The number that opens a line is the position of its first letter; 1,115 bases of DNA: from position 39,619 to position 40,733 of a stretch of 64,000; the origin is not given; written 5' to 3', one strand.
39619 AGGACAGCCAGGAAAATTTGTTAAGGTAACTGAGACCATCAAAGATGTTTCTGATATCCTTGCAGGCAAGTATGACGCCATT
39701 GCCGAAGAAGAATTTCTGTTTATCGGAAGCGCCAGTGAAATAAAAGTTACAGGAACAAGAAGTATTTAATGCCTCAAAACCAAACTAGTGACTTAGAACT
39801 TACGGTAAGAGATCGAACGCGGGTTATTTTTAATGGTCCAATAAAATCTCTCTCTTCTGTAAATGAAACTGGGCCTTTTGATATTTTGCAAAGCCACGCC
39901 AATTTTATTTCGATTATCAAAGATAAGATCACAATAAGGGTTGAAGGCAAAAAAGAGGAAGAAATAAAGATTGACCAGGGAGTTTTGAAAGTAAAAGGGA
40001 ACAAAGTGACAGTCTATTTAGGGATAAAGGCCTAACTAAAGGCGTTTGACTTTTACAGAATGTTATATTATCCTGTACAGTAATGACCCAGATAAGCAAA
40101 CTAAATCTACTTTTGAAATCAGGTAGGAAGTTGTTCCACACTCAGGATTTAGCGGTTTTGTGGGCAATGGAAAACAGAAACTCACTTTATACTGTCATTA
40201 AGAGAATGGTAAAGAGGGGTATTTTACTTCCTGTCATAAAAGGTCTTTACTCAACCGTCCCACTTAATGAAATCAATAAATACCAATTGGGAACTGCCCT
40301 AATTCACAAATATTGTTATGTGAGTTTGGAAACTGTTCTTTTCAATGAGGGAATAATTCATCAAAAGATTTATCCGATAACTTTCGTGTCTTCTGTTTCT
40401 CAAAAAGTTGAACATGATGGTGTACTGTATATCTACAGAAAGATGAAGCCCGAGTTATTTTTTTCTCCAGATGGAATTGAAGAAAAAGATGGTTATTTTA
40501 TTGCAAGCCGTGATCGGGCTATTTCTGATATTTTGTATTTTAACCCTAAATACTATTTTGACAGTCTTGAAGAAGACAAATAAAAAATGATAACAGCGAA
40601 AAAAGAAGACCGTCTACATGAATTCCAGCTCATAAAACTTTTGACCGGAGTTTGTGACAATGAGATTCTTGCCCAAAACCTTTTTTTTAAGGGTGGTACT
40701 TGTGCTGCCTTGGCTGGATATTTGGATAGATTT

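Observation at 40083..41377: Two paralogous AbiEi/AbiEii abortive-infection (type IV TA) modules, one abutting tRNA-Pro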

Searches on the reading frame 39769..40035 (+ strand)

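Call 71: search_protein_families(library=pfam, proteins=[window:39769-40035:+], max_evalue=0.01)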
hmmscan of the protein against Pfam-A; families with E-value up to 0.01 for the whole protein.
window:39769-40035:+ (88 aa): 1 family
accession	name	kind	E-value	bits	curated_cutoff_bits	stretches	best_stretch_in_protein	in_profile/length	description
PF02823.21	ATP-synt_DE_N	-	1.1e-11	45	27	1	10-82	2-75/80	ATP synthase, Delta/Epsilon chain, beta-sandwich domain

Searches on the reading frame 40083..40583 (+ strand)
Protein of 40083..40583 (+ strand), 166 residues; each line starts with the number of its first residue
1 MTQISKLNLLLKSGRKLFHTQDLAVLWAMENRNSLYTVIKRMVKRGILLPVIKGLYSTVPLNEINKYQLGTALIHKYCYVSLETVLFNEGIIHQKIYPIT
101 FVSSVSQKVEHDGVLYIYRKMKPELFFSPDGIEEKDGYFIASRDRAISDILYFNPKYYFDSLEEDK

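Call 4: search_protein_families(library=pfam, proteins=[window:40083-40583:+], max_evalue=1)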
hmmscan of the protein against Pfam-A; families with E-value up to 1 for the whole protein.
window:40083-40583:+ (166 aa): 1 family
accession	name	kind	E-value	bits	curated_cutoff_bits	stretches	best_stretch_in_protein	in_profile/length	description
PF13338.12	AbiEi_4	-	0.021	15.4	25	1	9-56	5-46/49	Transcriptional regulator, AbiEi antitoxin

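Call 5: search_protein_families(library=padloc, proteins=[window:40083-40583:+], max_evalue=1)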
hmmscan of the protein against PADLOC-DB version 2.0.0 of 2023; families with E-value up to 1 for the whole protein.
window:40083-40583:+ (166 aa): 14 families
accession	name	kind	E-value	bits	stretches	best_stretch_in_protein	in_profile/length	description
PDLC02255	AbiEi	-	8.9e-30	101.6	1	7-163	5-157/186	AbiEi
PDLC02241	AbiEi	-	2e-16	58.4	1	16-157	13-150/199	AbiEi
PDLC02232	AbiEi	-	4.4e-14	50.7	1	3-149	6-158/177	AbiEi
PDLC02230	AbiEi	-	3.7e-11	41.1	1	30-156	14-138/192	AbiEi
PDLC02272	AbiEi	-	9.1e-11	39.9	1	38-157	32-154/200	AbiEi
PDLC02267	AbiEi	-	4.5e-10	37.4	1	4-157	7-157/252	AbiEi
PDLC02269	AbiEi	-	7.8e-09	33.2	1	16-147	11-140/251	AbiEi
PDLC02240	AbiEi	-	2.7e-06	25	1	14-114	14-115/216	AbiEi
PDLC02274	AbiEi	-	0.00011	19.9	1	32-110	31-111/217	AbiEi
PDLC02282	AbiEi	-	0.0067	13.8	1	8-61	8-60/260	AbiEi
PDLC02266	AbiEi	-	0.0073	13.7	1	7-62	7-61/258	AbiEi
PDLC02225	AbiEi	-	0.0088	13.8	1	27-97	23-90/198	AbiEi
PDLC02270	AbiEi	-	0.021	11.9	1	15-63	10-59/265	AbiEi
PDLC02271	AbiEi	-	0.035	11.3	1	6-128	12-142/263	AbiEi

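Call 6: search_protein_families(library=ncbifam, proteins=[window:40083-40583:+], max_evalue=1)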
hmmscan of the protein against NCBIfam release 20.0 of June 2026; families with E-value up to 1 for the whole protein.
window:40083-40583:+ (166 aa): 1 family
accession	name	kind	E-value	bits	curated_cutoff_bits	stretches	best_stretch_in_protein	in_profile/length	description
NF047376.1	TAA_AbiEi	equivalog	1.2e-14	54.3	150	1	4-150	7-161/172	type IV toxin-antitoxin system AbiEi family antitoxin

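Call 44: find_homologous_proteins(query=window:40083-40583:+, max_evalue=0.00001)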
Query window:40083-40583:+ (166 aa): 231 proteins with E <= 0.00001 among 247 candidates; the best 120 are listed.
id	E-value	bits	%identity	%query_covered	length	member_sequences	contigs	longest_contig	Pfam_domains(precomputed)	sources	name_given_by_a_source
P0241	1.7e-104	364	99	100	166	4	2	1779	-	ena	-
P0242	4.7e-75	269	73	97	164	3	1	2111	-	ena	-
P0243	1.7e-74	267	70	99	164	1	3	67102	-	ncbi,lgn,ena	ncbi:MAG: hypothetical protein AAB546_01770 [Patescibacteria group bacterium]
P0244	2.0e-74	267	72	97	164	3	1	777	-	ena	-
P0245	6.1e-74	265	70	97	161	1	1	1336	-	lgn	-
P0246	1.1e-73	264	70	98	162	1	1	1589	-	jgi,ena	-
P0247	7.6e-73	262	70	97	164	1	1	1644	-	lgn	-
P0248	8.8e-73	261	67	98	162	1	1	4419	-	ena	-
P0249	9.9e-73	261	67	97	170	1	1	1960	-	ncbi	-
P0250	1.1e-72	261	70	98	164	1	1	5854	-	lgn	-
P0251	1.1e-72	261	69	98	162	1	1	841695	-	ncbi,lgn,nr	ncbi:MAG: hypothetical protein QY322_04190 [bacterium]|nr:MAG: hypothetical protein QY322_04190 [bac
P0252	1.8e-72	260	70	96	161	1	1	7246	-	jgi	-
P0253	4.7e-72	259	68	97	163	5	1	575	-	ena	-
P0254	6.9e-72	258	67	98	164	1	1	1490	-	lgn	-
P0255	1.2e-71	258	68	97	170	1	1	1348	-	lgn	-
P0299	2.1e-61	224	59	97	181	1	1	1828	PF13338.13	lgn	-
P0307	2.3e-58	214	58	97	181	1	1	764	PF13338.13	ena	-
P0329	3.7e-50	188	52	96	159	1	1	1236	PF13338.13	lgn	-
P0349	1.9e-45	172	49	97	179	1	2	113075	PF13338.13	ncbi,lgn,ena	-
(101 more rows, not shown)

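Call 56: search_solved_structures(query=A3, max_evalue=10, show_alignments=3)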
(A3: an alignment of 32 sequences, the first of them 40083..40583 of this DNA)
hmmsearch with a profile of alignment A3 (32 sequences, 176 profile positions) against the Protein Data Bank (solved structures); distinct sequences matched with E-value up to 10: 2.
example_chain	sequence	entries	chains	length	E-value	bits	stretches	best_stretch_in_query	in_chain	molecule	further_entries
8v33_A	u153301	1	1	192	0.089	15.7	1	97-166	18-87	Teichoic acid ribitol-phosphate polymerase TarL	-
2vsh_A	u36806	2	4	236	1.1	12.2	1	13-73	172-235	2-C-METHYL-D-ERYTHRITOL 4-PHOSPHATE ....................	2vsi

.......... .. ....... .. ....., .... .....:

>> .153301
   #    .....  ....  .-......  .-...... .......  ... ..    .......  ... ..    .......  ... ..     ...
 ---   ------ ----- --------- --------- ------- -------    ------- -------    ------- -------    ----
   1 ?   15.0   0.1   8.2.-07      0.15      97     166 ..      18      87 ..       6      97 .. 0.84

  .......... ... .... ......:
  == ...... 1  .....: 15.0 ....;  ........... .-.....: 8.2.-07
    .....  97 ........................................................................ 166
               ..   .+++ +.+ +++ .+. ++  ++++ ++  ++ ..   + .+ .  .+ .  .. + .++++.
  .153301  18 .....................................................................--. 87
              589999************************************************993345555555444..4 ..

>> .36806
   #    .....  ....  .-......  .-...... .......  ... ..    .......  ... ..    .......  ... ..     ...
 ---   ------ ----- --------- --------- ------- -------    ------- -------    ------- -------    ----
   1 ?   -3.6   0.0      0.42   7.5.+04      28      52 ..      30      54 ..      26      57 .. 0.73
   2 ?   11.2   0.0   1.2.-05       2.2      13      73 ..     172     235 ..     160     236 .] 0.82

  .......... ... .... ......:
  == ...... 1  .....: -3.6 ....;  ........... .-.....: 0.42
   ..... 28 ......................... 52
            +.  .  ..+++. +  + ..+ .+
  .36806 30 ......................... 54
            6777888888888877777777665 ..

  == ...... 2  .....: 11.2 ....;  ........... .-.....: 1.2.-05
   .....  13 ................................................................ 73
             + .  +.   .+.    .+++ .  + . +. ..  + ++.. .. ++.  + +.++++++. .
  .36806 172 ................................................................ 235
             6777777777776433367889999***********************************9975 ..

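Call 63: predict_structure(alignment_id=A3)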
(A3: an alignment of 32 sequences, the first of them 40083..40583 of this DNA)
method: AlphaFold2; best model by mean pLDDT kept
length: 166 residues; sequences in the alignment: 32
mean_pLDDT: 92.2   pTM: 0.82
mean pLDDT of the five models: 92.2, 91.9, 91.2, 91.1, 89.7
residues with pLDDT >= 90: 139; 70-90: 21; 50-70: 2; < 50: 4
segments of 3 or more residues with pLDDT < 50: none
pLDDT, mean of each block of 10 residues (from residue 1): 74 91 94 95 95 94 94 95 96 93 97 96 96 94 97 94 62
secondary structure, 60 per line:
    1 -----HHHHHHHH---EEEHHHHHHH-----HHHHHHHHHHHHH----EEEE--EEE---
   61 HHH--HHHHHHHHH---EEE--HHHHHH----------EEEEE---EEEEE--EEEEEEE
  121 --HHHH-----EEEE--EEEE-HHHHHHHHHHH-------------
elements in order: H6-13 E17-19 H20-26 H32-44 E49-52 E55-57 H66-74 E78-80 H83-88 E99-103 E107-111 E114-120 H123-126 E132-135 E138-141 H143-153

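Call 67: fold_search(model_id=the predicted structure, library=pdb)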
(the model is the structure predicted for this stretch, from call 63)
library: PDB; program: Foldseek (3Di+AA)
matches with E <= 10: 1019; with E <= 0.001: 2
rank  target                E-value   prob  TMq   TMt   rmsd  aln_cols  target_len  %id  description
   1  6y8q_A                3.7e-05  1.00  0.59  0.52   4.5       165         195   15  AbiEi antitoxin from Streptococcus agalactiae (released 2020-12-16)
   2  6y8q_D                3.9e-04  1.00  0.55  0.51   4.4       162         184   15  AbiEi antitoxin from Streptococcus agalactiae (released 2020-12-16)
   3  3r4k_A                3.9e-02  0.93  0.29  0.20  11.8       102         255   19  Crystal structure of a putative ICLR transcriptional regulator (TM1040_3717) from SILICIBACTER SP. TM1040 at 2.46 A re (released 2011-04-13)
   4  6rbd_l                6.9e-02  0.57  0.27  0.17  13.2       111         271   14  State 1 of yeast Tsr1-TAP Rps20-Deltaloop pre-40S particles (released 2019-06-26)
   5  4ok0_A                9.6e-02  0.80  0.33  0.26   6.8       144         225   10  Crystal structure of putative nucleotidyltransferase from H. pylori (released 2014-04-09)
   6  5cfs                  1.2e-01  0.66  0.33  0.31   6.0       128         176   11  Crystal Structure of ANT(2")-Ia in complex with AMPCPP and tobramycin (released 2016-03-16)
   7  7dqb_A                1.2e-01  0.57  0.27  0.19  11.7       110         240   16  Crystal structure of an IclR homolog complexed with 4-hydroxybenzoate from Microbacterium hydrocarbonoxydans in P21212 (released 2021-05-05)
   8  5cfu                  1.3e-01  0.57  0.32  0.30   6.6       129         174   12  Crystal Structure of ANT(2")-Ia in complex with adenylyl-2"-tobramycin (released 2016-07-20)
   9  2o0y_D                1.4e-01  0.41  0.28  0.19  15.8       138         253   12  Crystal structure of putative transcriptional regulator RHA1_ro06953 (IclR-family) from Rhodococcus sp. (released 2006-12-26)
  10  2o0y_C                1.5e-01  0.41  0.28  0.19  14.0       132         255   12  Crystal structure of putative transcriptional regulator RHA1_ro06953 (IclR-family) from Rhodococcus sp. (released 2006-12-26)
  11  4ok0_B                1.6e-01  0.51  0.28  0.21   7.9       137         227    9  Crystal structure of putative nucleotidyltransferase from H. pylori (released 2014-04-09)
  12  5v89_C                1.7e-01  0.92  0.26  0.56   3.5        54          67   20  Structure of DCN4 PONY domain bound to CUL1 WHB (released 2017-05-24)
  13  2ewr                  1.8e-01  0.51  0.33  0.35   7.9       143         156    8  Crystal structure of a putative nucleotidyltransferase (tm1012) from Thermotoga maritima at 1.60 A resolution (released 2005-12-06)
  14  9is6_C                2.0e-01  0.69  0.26  0.12  11.3        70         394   18  CryoEM structure of Plant-Complex-C-5b (released 2025-07-23)
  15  7xux_A                2.2e-01  0.97  0.29  0.14   2.3        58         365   22  Crystal structure of a FIC domain containnig protein (released 2022-12-21)
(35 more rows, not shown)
